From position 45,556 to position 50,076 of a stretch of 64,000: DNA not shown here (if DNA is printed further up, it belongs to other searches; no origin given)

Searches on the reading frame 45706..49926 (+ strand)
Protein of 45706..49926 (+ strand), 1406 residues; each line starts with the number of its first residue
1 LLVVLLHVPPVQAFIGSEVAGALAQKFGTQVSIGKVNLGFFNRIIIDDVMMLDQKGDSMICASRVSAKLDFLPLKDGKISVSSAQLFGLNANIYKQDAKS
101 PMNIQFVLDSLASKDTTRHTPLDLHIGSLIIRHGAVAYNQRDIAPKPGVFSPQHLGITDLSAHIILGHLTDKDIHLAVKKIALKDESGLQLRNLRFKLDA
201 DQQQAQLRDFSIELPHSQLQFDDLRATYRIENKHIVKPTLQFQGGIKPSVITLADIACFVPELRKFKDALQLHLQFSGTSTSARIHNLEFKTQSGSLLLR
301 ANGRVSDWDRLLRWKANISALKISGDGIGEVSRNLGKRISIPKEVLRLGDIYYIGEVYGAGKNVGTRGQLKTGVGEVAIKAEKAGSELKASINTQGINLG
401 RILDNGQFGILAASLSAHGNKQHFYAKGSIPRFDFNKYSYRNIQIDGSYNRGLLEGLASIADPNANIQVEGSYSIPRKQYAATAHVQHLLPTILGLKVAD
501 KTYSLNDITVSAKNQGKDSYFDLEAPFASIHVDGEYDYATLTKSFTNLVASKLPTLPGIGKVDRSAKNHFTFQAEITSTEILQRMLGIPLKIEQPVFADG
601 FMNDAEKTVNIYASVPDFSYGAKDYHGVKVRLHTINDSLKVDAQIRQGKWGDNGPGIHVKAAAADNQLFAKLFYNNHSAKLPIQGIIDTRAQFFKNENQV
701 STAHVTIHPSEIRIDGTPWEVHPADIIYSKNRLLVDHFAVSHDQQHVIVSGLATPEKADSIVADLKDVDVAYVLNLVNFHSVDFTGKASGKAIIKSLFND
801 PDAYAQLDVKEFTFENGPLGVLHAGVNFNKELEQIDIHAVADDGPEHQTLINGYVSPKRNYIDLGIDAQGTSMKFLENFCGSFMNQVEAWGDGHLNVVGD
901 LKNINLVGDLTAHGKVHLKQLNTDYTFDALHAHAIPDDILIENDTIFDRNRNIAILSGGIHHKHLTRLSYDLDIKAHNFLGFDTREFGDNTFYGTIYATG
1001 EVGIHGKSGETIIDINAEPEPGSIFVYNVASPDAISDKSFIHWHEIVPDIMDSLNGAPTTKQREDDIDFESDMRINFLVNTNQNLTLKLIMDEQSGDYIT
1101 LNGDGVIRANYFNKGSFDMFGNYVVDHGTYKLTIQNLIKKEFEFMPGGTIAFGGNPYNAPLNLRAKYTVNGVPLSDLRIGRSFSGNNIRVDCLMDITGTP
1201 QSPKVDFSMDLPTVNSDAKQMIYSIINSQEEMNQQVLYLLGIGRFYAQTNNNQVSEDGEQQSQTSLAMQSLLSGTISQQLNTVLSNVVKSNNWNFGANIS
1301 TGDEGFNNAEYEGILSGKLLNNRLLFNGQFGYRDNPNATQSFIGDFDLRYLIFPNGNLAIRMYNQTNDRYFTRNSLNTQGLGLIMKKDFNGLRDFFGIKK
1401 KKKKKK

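Call 6: search_protein_families(library=pfam, proteins=[window:45706-49926:+])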
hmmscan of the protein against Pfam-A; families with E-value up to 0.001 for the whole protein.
window:45706-49926:+ (1406 aa): 2 families
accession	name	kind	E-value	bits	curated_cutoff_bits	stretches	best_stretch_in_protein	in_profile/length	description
PF04357.19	TamB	-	7.7e-45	154.2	22.4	1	949-1389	8-381/381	TamB, inner membrane protein subunit of TAM complex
PF05359.17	DUF748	-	1.5e-06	27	50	1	13-312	38-333/1037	Domain of Unknown Function (DUF748)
